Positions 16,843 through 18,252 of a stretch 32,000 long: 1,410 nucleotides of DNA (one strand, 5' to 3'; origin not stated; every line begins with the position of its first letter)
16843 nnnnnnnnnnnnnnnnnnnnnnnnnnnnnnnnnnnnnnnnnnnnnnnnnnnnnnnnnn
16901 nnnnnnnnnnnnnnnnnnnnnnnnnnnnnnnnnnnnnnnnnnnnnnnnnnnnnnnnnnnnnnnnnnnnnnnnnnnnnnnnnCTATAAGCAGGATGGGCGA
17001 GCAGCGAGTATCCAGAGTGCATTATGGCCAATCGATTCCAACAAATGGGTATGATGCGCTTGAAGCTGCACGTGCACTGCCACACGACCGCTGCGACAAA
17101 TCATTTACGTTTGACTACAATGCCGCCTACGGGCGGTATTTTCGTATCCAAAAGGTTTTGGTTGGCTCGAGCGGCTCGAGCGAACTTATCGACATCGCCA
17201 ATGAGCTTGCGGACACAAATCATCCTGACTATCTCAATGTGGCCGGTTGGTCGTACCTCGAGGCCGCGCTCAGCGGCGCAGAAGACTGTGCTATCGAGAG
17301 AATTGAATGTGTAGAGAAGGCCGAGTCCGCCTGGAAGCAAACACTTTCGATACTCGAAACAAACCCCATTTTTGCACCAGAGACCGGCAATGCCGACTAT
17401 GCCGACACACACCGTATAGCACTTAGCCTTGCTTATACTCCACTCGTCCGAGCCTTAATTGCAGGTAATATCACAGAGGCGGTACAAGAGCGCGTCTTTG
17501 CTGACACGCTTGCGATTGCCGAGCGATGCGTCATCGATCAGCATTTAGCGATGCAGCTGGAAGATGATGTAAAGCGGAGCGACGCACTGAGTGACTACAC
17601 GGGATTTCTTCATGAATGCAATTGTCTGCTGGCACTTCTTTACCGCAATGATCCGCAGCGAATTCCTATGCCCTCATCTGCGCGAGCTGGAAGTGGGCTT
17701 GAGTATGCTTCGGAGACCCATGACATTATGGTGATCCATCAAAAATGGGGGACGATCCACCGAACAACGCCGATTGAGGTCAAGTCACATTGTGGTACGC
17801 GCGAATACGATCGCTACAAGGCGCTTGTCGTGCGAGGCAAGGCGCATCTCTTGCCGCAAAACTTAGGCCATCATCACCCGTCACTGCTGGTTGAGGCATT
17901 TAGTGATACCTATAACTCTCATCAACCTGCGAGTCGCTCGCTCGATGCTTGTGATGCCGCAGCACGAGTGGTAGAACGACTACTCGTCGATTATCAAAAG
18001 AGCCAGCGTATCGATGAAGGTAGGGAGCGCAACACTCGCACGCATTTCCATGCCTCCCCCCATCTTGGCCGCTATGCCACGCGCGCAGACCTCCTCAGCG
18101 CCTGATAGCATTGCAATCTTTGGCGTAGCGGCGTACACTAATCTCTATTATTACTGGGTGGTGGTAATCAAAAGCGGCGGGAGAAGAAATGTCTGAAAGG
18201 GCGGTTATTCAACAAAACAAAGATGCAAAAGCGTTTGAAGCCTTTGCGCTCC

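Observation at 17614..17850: PD-(D/E)XK restriction-endonuclease-fold signature in the middle gene of the insert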

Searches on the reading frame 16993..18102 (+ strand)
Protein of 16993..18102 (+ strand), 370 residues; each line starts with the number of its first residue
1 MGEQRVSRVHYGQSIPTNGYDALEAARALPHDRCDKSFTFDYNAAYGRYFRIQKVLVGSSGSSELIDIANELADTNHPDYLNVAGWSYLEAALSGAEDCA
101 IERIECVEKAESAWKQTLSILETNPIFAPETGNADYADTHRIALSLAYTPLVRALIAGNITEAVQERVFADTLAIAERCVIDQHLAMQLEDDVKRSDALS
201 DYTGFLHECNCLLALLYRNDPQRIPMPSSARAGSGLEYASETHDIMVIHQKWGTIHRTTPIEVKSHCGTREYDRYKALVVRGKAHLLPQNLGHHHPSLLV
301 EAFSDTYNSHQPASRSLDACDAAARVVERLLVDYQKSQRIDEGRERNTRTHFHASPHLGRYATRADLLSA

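Call 4: search_protein_families(library=pfam, proteins=[window:16993-18102:+], max_evalue=1)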
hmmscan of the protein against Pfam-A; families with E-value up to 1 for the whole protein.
window:16993-18102:+ (370 aa): 0 families

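Call 5: search_protein_families(library=padloc, proteins=[window:16993-18102:+], max_evalue=1)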
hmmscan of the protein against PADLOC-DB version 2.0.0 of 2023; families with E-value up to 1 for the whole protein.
window:16993-18102:+ (370 aa): 0 families

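Call 6: search_solved_structures(query=window:16993-18102:+, max_evalue=10)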
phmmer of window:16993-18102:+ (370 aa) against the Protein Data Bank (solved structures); distinct sequences matched with E-value up to 10: 0.

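Call 7: find_homologous_proteins(query=window:16993-18102:+, max_evalue=0.001)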
Query window:16993-18102:+ (370 aa): 14 proteins with E <= 0.001 among 8000 candidates.
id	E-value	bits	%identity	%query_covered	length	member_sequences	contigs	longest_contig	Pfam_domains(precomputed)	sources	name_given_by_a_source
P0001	5.8e-244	827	98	100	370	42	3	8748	-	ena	-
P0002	1.4e-238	809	96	100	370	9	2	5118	-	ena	-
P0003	2.8e-152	525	63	99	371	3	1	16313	-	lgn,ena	-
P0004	5.2e-129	448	57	98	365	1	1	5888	-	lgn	-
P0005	3.1e-125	436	57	94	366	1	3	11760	-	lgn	-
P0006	3.4e-76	275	40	96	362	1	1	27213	-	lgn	-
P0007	1.2e-74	270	43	93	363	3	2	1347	-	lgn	-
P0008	8.0e-74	267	41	92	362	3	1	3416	-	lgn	-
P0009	9.2e-71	257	43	94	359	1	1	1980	-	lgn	-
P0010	1.7e-70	256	43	84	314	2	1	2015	-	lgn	-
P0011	3.7e-68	248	42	86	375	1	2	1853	-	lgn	-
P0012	6.8e-68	247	38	96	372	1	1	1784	-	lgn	-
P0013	1.3e-65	240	40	94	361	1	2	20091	-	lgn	-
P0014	4.0e-65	238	39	93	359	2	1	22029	-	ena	-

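Call 11: find_related_loci(query=A1, collection=genome_contigs, flank=8000)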
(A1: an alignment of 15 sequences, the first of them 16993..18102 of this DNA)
Query A1 (370 aa) in genome_contigs; peptide patterns used: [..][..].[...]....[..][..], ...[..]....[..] (x = any residue, [..] = any of these).
80 stretches matched a pattern; 3 encode a relative of the query (tblastn E <= 1e-3); 3 distinct loci.
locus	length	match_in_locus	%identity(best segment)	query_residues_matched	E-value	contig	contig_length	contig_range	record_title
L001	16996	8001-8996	40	16-355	1e-68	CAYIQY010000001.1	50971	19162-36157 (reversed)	MAG TPA_asm: uncultured Candidatus Saccharibacteria bacterium isolate ERP119705_co25_180 genome assembly, contig: NODE_2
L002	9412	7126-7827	41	43-280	2e-56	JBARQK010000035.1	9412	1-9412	MAG: Candidatus Saccharimonadaceae bacterium isolate MFD13448_ilm_asm_bin4 k127_142807, whole genome shotgun sequence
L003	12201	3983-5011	39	6-359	8e-61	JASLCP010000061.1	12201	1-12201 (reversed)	MAG: Candidatus Saccharimonadales bacterium isolate SHSU_advanced.final.181 k67_18685740, whole genome shotgun sequence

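Call 15: search_protein_families(library=pfam, proteins=[L002:1077-1487:+, L002:1490-1966:+, L002:2051-4516:+, L002:4570-6807:+, L002:6976-8079:+, L002:8098-8739:+, L002:78-644:-], max_evalue=0.01)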
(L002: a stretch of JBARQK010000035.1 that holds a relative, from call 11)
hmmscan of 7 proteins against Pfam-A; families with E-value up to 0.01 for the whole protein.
L002:1077-1487:+ (137 aa): 1 family
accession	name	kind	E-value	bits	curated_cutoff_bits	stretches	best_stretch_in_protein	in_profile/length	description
PF00164.32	Ribosom_S12_S23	-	2.8e-36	124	22.3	1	38-135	9-108/110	Ribosomal protein S12/S23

L002:1490-1966:+ (159 aa): 1 family
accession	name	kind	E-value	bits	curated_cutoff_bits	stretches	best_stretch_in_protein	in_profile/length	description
PF00177.27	Ribosomal_S7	-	1.5e-53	180.8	24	1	7-151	5-148/148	Ribosomal protein S7p/S5e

L002:2051-4516:+ (822 aa): 3 families
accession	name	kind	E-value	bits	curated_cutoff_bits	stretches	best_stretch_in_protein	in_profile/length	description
PF13365.12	Trypsin_2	-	5.2e-16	60.1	27.6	1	456-578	37-144/144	Trypsin-like peptidase domain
PF00089.32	Trypsin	-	1.8e-11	44.7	20.6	1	478-588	80-203/220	Trypsin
PF10459.15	Peptidase_S46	-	0.00017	20.8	22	0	338-360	46-68/698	Peptidase S46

L002:4570-6807:+ (746 aa): 3 families
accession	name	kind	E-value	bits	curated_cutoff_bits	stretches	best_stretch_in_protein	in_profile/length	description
PF13365.12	Trypsin_2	-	5.8e-18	66.4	27.6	1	465-588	29-144/144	Trypsin-like peptidase domain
PF00089.32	Trypsin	-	2.7e-08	34.3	20.6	1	482-601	79-206/220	Trypsin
PF10459.15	Peptidase_S46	-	1.9e-06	27.3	22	1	564-594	625-655/698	Peptidase S46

L002:6976-8079:+ (368 aa): 0 families

L002:8098-8739:+ (214 aa): 0 families

L002:78-644:- (188 aa): 0 families

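Call 16: search_protein_families(library=pfam, proteins=[L001:5414-6619:-, L001:6800-7270:+, L001:7923-9047:+, L001:8836-10086:+, L001:10111-10449:+, L001:10494-11162:+, L001:11165-12163:+, L001:12240-13604:+, L001:3898-5037:-], max_evalue=0.01)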
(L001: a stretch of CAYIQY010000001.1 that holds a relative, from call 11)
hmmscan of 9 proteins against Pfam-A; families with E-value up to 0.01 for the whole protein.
L001:5414-6619:- (401 aa): 1 family
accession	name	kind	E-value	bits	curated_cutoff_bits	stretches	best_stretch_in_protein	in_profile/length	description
PF01702.25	TGT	-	7.7e-126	420.4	26.3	1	18-398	3-356/357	Queuine tRNA-ribosyltransferase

L001:6800-7270:+ (157 aa): 0 families

L001:7923-9047:+ (375 aa): 0 families

L001:8836-10086:+ (417 aa): 1 family
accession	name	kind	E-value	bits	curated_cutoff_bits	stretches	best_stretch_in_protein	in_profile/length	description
PF01023.25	S_100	-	0.0086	16.1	22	0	300-325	14-39/45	S-100/ICaBP type calcium binding domain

L001:10111-10449:+ (113 aa): 2 families
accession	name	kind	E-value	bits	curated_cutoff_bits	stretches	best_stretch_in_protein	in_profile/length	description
PF01638.23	HxlR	-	9.1e-15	54.7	20.8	1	22-108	1-87/91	HxlR-like helix-turn-helix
PF03551.20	PadR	-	0.0025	18.2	27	1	45-92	18-71/75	Transcriptional regulator PadR-like family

L001:10494-11162:+ (223 aa): 2 families
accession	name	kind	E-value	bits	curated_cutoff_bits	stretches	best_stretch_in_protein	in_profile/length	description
PF00072.30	Response_reg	-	5.5e-26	91.3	30.2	1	3-114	1-111/111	Response regulator receiver domain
PF00486.34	Trans_reg_C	-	1.6e-25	89.4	26.2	1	147-220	2-76/77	Transcriptional regulatory protein, C terminal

L001:11165-12163:+ (333 aa): 2 families
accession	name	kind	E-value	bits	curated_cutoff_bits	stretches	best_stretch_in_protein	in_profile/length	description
PF02518.31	HATPase_c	-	1.9e-24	86.7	26.4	1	223-329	3-109/111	Histidine kinase-, DNA gyrase B-, and HSP90-like ATPase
PF00512.31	HisKA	-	1e-13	51.5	26.9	1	114-179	1-64/66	His Kinase A (phospho-acceptor) domain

L001:12240-13604:+ (455 aa): 2 families
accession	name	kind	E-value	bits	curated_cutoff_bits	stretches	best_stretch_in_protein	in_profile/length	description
PF02687.27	FtsX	-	1.6e-14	54.4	25.5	1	301-447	5-119/120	FtsX-like permease C-terminal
PF12704.14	MacB_PCD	-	5.3e-11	43.6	27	1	22-266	5-205/207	MacB-like periplasmic core domain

L001:3898-5037:- (379 aa): 1 family
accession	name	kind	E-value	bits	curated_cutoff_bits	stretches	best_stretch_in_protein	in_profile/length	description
PF01594.21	AI-2E_transport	-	1e-48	166.7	34.3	1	17-354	5-326/327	AI-2E family transporter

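Call 17: search_protein_representatives(protein=window:16993-18102:+)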
Query: 370 residues. Proteins with E-value up to 0.001 (for the whole library): 118; up to 1e-10: 91; up to 1e-30: 42. The best 118 are listed.
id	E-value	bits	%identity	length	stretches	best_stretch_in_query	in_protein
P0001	1.8e-244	826.5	98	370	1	1-370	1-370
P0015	3.2e-66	240.3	42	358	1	8-353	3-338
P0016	9.7e-62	225.5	37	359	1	20-351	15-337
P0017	7.0e-59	216.1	41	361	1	39-358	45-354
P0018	1.4e-58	215.1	41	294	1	78-358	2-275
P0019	3.5e-58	213.8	38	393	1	39-355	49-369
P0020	7.0e-57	209.5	40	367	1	43-353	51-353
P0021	8.0e-57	209.4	36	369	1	19-357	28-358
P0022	7.6e-56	206.1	37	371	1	43-357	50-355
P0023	1.3e-55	205.3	37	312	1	53-355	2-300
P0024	6.1e-55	203.2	37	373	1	43-359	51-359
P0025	6.6e-53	196.5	38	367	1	16-359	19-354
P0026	1.8e-52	195.0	35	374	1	40-358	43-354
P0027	1.3e-50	188.9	38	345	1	28-358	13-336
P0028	6.5e-49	183.3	35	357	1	17-357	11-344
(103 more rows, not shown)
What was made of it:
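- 118 homologous cluster representatives (call 17).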

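Call 18: predict_structure(alignment_id=A1)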
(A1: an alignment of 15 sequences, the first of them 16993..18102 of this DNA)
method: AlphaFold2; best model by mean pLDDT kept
length: 370 residues; sequences in the alignment: 15
mean_pLDDT: 76.4   pTM: 0.82
mean pLDDT of the five models: 76.4, 75.0, 72.0, 71.0, 70.9
residues with pLDDT >= 90: 123; 70-90: 138; 50-70: 55; < 50: 54
segments of 3 or more residues with pLDDT < 50: 1-13, 232-235, 339-370
pLDDT, mean of each block of 10 residues (from residue 1): 39 68 88 59 77 62 88 85 91 83 95 93 65 72 95 91 92 96 91 86 91 93 82 54 80 79 71 62 75 80 91 91 88 68 36 35 34
secondary structure, 60 per line:
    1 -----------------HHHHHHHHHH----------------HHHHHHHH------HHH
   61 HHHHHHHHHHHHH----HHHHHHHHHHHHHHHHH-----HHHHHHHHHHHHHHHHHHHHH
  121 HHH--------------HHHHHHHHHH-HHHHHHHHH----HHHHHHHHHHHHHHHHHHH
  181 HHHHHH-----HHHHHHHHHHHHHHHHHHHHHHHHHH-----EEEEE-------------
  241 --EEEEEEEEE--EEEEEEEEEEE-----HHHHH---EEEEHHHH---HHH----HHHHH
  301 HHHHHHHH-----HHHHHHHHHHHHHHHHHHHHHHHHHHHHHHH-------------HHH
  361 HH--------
elements in order: H18-27 H44-51 H58-73 H78-94 H100-123 H138-147 H149-157 H162-186 H192-217 E223-227 E243-251 E254-264 H270-274 E278-281 H282-285 H296-308 H314-344 H358-362
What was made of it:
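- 17044..17550 (+): N-terminal all-helical domain, residues ~18-186 in ATG 16993 numbering. Contains invariant E90 (nt 17260-17262). AlphaFold2 helices 18-27, 44-51, 58-73, 78-94, 100-123, 138-157, 162-186 (call 18).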

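Call 23: fold_search(model_id=the predicted structure, library=pdb)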
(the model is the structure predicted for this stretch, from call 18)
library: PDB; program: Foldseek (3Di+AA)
matches with E <= 10: 214; with E <= 0.001: 0
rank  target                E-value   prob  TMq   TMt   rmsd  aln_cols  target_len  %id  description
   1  9rwz_N                1.9e-01  0.25  0.13  0.06  21.0       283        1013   11  ZSWIM8-CUL3 complex bound to AGO2-miR-7-CYRANO (released 2026-03-18)
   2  6e9t_A                2.3e-01  0.33  0.19  0.26  15.3       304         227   12  DHF58 filament (released 2018-11-21)
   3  9nlw_I                2.3e-01  0.09  0.11  0.14  21.2       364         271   11  Y20S (Sec18-Sec17-Sec9-Sso1-Snc1) EDTA - Class 6 (released 2025-10-01)
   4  6e9v_A                2.4e-01  0.75  0.25  0.36  14.8       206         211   15  DHF79 filament (released 2018-11-21)
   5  9nlw_H                2.8e-01  0.18  0.17  0.21  20.2       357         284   11  Y20S (Sec18-Sec17-Sec9-Sso1-Snc1) EDTA - Class 6 (released 2025-10-01)
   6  5cwm                  3.2e-01  0.80  0.26  0.38  15.3       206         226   14  Crystal structure of de novo designed helical repeat protein DHR64 (released 2015-12-16)
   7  7mwr_A                3.8e-01  0.33  0.14  0.23  14.2       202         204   14  Structure of De Novo designed beta sheet heterodimer LHD101A53/B4 (released 2022-01-19)
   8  5k7v_A                4.0e-01  0.20  0.19  0.23  17.4       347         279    9  Computational Design of Self-Assembling Cyclic Protein Homooligomers (released 2017-04-12)
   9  8fit_C                4.4e-01  0.57  0.27  0.39  13.0       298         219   11  Multi-state design of two-state switchable hinge proteins (released 2023-08-16)
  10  8g9k_A                4.6e-01  0.25  0.16  0.27  17.0       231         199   12  Geometrically programmable nanomaterial construction using regularized protein building blocks (released 2024-03-13)
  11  8ga7                  4.6e-01  0.10  0.14  0.11  17.8       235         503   13  Geometrically programmable nanomaterial construction using regularized protein building blocks (released 2024-03-13)
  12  6xns_D                4.8e-01  0.47  0.26  0.28  17.4       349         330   13  C3_crown-05 (released 2020-12-23)
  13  6xns_A                5.0e-01  0.33  0.21  0.23  14.0       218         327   16  C3_crown-05 (released 2020-12-23)
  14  6xns_E                5.8e-01  0.38  0.23  0.25  12.7       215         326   19  C3_crown-05 (released 2020-12-23)
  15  5cwn                  6.6e-01  0.60  0.23  0.38  12.0       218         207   12  Crystal structure of de novo designed helical repeat protein DHR71 (released 2015-12-16)
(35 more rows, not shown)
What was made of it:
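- Tried and rejected: Helical-repeat hits swamped the result (call 23).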

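Call 24: search_solved_structures(query=A2, max_evalue=10, show_alignments=3)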
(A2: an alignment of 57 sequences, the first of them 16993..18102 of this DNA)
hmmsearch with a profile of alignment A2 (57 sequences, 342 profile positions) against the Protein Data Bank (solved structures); distinct sequences matched with E-value up to 10: 0.

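Call 25: search_protein_families(library=pfam, alignment_id=A2, max_evalue=1)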
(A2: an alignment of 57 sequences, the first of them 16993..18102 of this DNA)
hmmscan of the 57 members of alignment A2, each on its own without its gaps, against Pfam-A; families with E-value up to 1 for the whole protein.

A. member 1, window:16993-18102:+ (370 aa): 0 families

B. families by the number of members that match (of 57 scanned): 14 families
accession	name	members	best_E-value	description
PF13263.12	PHP_C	1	0.0033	PHP-associated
PF21616.3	Topo-V_HhH_2_2nd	1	0.019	Topoisomerase V, second (HhH)2 tandem domain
PF01285.24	TEA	1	0.025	TEA/ATTS domain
PF00627.37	UBA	1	0.031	UBA/TS-N domain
PF12413.13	DLL_N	1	0.037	Homeobox protein distal-less-like N terminal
PF23590.1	NOT1_connector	1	0.051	CCR4-NOT transcription complex subunit 1, NOT1_connector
PF10638.14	Sfi1_C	1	0.061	Spindle body associated protein C-terminus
PF08827.16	DUF1805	1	0.069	Domain of unknown function (DUF1805)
PF23174.1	bHLH_ILI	1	0.093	ILI bHLH domain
PF25793.1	WH_2nd_NFRKB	1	0.16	NFRKB second winged helix domain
PF01012.27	ETF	1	0.17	Electron transfer flavoprotein domain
PF22555.1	DAM-like-phage1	1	0.19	Phage DNA Adenine Methylase-like domain 1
PF23874.1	Phage_Hfq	1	0.21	Hfq-like protein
PF09251.16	PhageP22-tail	1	0.38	Salmonella phage P22 tail-spike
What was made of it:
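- On Shedu (SduA / DUF4263): Pfam: none (calls 4, 25).
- On Cas4 / RecB-family nuclease: No Pfam match (call 25).
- Closest known: Cas4 / RecB / AddB-type nucleases. Different: No Pfam Cas4 or PDDEXK_1 match (call 25).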

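Call 28: find_encoding_contigs(protein=P0006, flank=6000, max_places=2)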
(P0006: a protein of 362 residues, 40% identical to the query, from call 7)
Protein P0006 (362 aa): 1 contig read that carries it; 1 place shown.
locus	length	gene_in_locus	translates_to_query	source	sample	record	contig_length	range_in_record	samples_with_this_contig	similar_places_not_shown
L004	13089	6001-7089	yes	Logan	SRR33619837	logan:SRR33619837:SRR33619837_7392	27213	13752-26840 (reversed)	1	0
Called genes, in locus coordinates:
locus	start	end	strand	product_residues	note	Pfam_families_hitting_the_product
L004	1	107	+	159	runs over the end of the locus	?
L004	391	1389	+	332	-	PF01368:DHH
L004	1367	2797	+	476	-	PF01921:tRNA-synt_1f (faint), PF01406:tRNA-synt_1e, PF09334:tRNA-synt_1g (faint), PF00133:tRNA-synt_1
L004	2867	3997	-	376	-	PF01594:AI-2E_transport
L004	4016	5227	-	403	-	PF01702:TGT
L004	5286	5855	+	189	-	PF03358:FMN_red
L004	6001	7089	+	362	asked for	-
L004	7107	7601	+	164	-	PF04461:YajQ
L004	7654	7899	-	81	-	-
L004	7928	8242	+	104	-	PF01638:HxlR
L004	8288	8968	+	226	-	PF00072:Response_reg, PF00486:Trans_reg_C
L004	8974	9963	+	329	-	PF00512:HisKA, PF02518:HATPase_c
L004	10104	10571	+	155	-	PF01272:GreA_GreB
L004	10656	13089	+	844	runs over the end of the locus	PF00690:Cation_ATPase_N, PF00122:E1-E2_ATPase, PF00702:Hydrolase, PF13246:Cation_ATPase (weak), PF00689:Cation_ATPase_C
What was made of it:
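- tgt is on the opposite strand (calls 16, 28).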

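Call 29: find_encoding_contigs(protein=P0014, flank=6000, max_places=2)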
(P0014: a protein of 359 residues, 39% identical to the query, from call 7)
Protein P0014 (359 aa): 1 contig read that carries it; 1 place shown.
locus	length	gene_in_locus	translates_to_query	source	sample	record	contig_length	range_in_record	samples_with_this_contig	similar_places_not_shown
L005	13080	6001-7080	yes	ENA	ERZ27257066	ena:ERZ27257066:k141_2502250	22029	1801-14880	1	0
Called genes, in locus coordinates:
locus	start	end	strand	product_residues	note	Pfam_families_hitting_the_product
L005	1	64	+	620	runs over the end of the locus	?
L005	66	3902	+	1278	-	PF04997:RNA_pol_Rpb1_1, PF00623:RNA_pol_Rpb1_2, PF04983:RNA_pol_Rpb1_3, PF05000:RNA_pol_Rpb1_4 (faint), PF04998:RNA_pol_Rpb1_5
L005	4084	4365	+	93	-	-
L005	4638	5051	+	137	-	PF00164:Ribosom_S12_S23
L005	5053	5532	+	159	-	PF00177:Ribosomal_S7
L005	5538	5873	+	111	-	-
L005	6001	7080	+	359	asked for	-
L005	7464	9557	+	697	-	PF00009:GTP_EFTU, PF03144:GTP_EFTU_D2, PF22042:EF-G_D2, PF14492:EFG_III, PF16658:RF3_C (weak), PF03764:EFG_IV, PF00679:EFG_C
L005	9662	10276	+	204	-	-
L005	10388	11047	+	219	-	-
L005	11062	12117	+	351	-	PF00493:MCM (faint), PF20030:bpMoxR, PF07726:AAA_3, PF07728:AAA_5, PF17863:AAA_lid_2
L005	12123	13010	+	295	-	PF01882:DUF58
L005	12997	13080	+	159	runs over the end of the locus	-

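Call 30: find_encoding_contigs(protein=P0003, flank=6000, max_places=2)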
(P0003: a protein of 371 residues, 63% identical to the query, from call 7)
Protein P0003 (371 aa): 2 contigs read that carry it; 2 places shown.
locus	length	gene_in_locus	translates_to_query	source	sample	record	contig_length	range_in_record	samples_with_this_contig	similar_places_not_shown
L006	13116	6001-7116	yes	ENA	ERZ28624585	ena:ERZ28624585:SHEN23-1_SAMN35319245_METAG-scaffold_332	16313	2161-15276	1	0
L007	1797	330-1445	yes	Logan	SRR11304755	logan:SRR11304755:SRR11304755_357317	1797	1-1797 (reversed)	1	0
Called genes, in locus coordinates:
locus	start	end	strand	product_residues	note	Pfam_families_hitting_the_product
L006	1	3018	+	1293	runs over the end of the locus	PF04997:RNA_pol_Rpb1_1, PF00623:RNA_pol_Rpb1_2, PF04983:RNA_pol_Rpb1_3, PF05000:RNA_pol_Rpb1_4 (weak), PF04998:RNA_pol_Rpb1_5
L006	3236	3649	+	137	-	PF00164:Ribosom_S12_S23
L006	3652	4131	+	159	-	PF00177:Ribosomal_S7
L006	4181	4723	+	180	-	-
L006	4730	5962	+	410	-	-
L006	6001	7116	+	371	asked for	-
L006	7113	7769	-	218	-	PF16927:HisKA_7TM (weak)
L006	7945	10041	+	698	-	PF00009:GTP_EFTU, PF03144:GTP_EFTU_D2, PF22042:EF-G_D2, PF14492:EFG_III, PF16658:RF3_C (weak), PF03764:EFG_IV, PF00679:EFG_C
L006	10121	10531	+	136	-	-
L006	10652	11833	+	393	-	PF00009:GTP_EFTU, PF03144:GTP_EFTU_D2, PF03143:GTP_EFTU_D3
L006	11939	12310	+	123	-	-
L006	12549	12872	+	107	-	PF00338:Ribosomal_S10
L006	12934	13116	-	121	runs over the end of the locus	-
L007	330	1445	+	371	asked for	-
